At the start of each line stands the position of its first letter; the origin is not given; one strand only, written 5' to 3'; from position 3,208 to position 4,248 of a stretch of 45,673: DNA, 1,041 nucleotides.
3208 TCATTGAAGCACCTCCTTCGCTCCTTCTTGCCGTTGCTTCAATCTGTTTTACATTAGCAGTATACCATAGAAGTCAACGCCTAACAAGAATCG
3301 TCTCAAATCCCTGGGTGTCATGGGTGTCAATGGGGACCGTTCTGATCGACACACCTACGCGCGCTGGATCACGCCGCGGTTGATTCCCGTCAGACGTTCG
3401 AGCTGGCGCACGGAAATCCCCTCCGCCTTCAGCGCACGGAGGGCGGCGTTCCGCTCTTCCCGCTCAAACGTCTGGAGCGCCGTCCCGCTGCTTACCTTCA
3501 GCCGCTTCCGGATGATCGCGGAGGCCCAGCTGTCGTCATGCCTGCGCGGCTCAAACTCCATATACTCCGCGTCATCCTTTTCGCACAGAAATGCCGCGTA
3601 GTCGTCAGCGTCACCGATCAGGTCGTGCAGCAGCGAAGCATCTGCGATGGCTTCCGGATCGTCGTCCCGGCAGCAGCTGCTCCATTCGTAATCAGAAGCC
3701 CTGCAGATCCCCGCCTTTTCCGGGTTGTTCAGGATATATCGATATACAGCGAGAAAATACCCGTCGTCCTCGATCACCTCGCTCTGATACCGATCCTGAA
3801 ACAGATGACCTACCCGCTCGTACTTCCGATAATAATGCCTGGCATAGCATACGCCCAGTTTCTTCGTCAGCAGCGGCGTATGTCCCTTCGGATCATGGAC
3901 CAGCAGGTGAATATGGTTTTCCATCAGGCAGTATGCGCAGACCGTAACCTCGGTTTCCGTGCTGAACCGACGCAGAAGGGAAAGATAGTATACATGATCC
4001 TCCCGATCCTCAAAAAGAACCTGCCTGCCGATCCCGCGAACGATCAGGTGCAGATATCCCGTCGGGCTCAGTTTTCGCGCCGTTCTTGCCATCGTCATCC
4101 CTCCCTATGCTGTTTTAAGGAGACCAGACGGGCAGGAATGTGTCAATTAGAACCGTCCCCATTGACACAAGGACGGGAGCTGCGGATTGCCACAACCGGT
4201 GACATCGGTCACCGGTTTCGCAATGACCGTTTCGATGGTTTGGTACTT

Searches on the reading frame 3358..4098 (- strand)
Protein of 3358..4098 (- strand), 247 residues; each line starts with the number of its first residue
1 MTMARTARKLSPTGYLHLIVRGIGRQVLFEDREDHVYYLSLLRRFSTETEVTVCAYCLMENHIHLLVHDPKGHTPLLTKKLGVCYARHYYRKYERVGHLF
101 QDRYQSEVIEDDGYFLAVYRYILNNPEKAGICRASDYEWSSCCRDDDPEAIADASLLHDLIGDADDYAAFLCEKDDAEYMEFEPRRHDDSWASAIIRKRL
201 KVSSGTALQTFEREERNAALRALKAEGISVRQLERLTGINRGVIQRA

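Call 84: search_protein_families(library=pfam, proteins=[window:3358-4098:-], max_evalue=0.01)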
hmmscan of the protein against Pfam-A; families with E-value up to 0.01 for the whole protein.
window:3358-4098:- (247 aa): 1 family
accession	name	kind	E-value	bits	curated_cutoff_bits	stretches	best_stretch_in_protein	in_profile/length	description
PF01797.21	Y1_Tnp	-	1.3e-10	41.9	23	1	15-125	6-121/121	Transposase IS200 like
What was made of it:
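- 3324..4168 (-): Gene for a RayT-like Y1 (HUH) transposase, 247 aa, at 3358-4098. It is flanked by inverted 30-nt hairpins at 3324-3353 and 4139-4168. It is a candidate mobilising enzyme, but no link to element I has been shown. Pfam Y1_Tnp E = 1.3e-10 (call 84).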

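Call 85: search_protein_families(library=ncbifam, proteins=[window:3358-4098:-], max_evalue=0.01)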
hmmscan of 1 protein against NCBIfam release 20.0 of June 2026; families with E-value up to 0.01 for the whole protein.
window:3358-4098:- (247 aa): 2 families
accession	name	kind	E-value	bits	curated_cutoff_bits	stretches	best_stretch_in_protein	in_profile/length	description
NF047646.1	REP_Tyr_transpos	equivalog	6.2e-14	52.1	80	1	20-140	16-146/146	REP-associated tyrosine transposase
NF033573.1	transpos_IS200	equivalog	0.0013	18.9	55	1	25-116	23-109/126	IS200/IS605 family transposase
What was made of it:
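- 3324..4168 (-): NCBIfam REP_Tyr_transpos scores 52 bits, below the cut-off of 80 (call 85).
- A RayT-like gene lies in the same window (calls 84, 85). The NCBIfam score is below its cut-off (call 85).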

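Call 90: search_dna_similar(query=window:3358-4098:-, collection=plasmids, mode=protein, max_evalue=0.00001, max_rows=15)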
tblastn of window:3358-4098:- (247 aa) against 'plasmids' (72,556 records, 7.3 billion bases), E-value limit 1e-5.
Records with a match: 22; places in all: 25; records where one place covers at least 80% of the query: 2.
Best place of each record, by identity: <60% 22.
By first word of the organism name: Paraburkholderia 8; Skermanella 3; Rhodospirillum 2; Collinsella 1; Acetoanaerobium 1; Sporomusa 1; Pseudomonas 1; Pseudoalteromonas 1; Legionella 1; Iodobacter 1; and 2 more.
By predicted mobility (MOB-suite, as given by PLSDB): non-mobilizable 16; mobilizable 5; conjugative 1.
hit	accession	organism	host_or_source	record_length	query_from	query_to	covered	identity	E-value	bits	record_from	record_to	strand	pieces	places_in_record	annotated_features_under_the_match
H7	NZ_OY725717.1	Collinsella aerofaciens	-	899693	3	246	99%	30.9%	2e-30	126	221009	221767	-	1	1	transposase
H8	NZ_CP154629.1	Acetoanaerobium noterae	cell culture,Sludge of a digestion ...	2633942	3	246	99%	30.2%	2e-30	125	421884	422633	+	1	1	none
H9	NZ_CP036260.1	Sporomusa termitida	whole organism,intestinal contents of ...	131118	3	183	73%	33.0%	1e-20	97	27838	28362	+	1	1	transposase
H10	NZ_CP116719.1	Pseudomonas aeruginosa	Homo sapiens,urine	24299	2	141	57%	39.2%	2e-18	91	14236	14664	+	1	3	transposase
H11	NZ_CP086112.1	Skermanella rosea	single cell,hydrocarbon-contaminated ...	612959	2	141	57%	37.3%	2e-18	91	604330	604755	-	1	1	transposase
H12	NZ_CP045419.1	Pseudoalteromonas sp. THAF3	pure culture,Surface of a polyethylene ...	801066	3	141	56%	37.4%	2e-17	88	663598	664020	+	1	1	none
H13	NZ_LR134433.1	Legionella adelaidensis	environmental,Cooling tower water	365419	2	141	57%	36.9%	2e-19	94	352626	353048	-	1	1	transposase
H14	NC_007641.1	Rhodospirillum rubrum ATCC 11170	-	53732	3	141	56%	36.9%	5e-17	87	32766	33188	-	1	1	transposase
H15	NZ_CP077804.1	Rhodospirillum rubrum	cell culture,culture collection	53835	3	141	56%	36.9%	5e-17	87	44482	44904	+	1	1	transposase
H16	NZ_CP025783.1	Iodobacter fluviatilis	whole organism,Glacial lake sediment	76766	1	141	57%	36.1%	1e-18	92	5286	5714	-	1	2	transposase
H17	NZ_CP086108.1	Skermanella mucosa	single cell,crude oil contaminated ...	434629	3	141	56%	36.2%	6e-17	87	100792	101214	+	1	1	transposase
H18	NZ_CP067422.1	Skermanella sp. TT6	Homo sapiens,single cell,skin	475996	3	141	56%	34.8%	9e-16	83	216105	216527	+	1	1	transposase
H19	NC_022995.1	Burkholderia sp. M701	-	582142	1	144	58%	29.5%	3e-13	76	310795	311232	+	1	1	transposase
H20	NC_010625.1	Paraburkholderia phymatum STM815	-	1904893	1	141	57%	29.2%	3e-8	61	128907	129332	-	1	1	record has no annotation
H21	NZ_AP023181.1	Paraburkholderia sp. PGU19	Physopelta gutta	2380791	1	141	57%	28.5%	3e-7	58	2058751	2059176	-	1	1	none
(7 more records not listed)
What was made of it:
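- Co-occurrence could not be tested in Vescimonas, because its main chromosome is not in the collections (call 90).
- Tried and rejected: A tblastn search of the RayT-like protein against plasmids found no Vescimonas homologue, so the association could not be tested there (call 90).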

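Call 91: find_homologous_proteins(query=window:3358-4098:-, max_evalue=1e-10)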
Query window:3358-4098:- (247 aa): 896 proteins with E <= 1e-10 among 1342 candidates; the best 120 are listed.
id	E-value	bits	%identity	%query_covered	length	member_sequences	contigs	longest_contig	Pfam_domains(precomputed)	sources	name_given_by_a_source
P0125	1.0e-158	544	97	99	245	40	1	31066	PF01797.22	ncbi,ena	-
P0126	4.2e-125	434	82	94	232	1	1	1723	PF01797.22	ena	-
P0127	4.1e-123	428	77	100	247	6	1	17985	PF01797.22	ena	-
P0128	1.4e-121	423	76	100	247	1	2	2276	PF01797.22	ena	-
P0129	2.4e-121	422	76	99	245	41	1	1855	PF01797.22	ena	-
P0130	3.2e-120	418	76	99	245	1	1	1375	PF01797.22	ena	-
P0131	3.1e-117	409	77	99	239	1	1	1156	PF01797.22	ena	-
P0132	8.7e-117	407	73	99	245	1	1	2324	PF01797.22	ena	-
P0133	2.2e-98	347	62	99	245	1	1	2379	PF01797.22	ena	-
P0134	9.9e-98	345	63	99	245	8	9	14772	PF01797.22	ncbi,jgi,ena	-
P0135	1.0e-96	341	64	99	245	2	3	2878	PF01797.22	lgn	-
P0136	4.2e-96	339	62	99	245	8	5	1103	PF01797.22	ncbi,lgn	-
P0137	1.4e-95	338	62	99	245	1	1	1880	PF01797.22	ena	-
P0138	1.7e-95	337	60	99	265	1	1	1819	PF01797.22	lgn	-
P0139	5.1e-95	336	62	99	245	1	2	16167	PF01797.22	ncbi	-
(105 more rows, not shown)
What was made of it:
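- Most of the more than 890 homologues lie on contigs of 1-2 kb, as expected for genes flanked by repeats (call 91).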

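Call 92: find_encoding_contigs(protein=P0127, flank=2500, max_places=3)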
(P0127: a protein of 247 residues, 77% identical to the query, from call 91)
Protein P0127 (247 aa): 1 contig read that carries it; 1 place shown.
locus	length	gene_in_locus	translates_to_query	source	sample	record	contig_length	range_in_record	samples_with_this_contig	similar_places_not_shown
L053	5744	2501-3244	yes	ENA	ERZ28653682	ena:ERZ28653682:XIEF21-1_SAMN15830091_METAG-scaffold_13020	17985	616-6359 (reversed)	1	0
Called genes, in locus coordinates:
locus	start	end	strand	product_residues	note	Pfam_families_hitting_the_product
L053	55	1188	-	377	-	PF00756:Esterase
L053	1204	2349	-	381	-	PF00756:Esterase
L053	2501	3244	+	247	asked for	PF01797:Y1_Tnp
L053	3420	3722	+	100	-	-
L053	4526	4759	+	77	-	-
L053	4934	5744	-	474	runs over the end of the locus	?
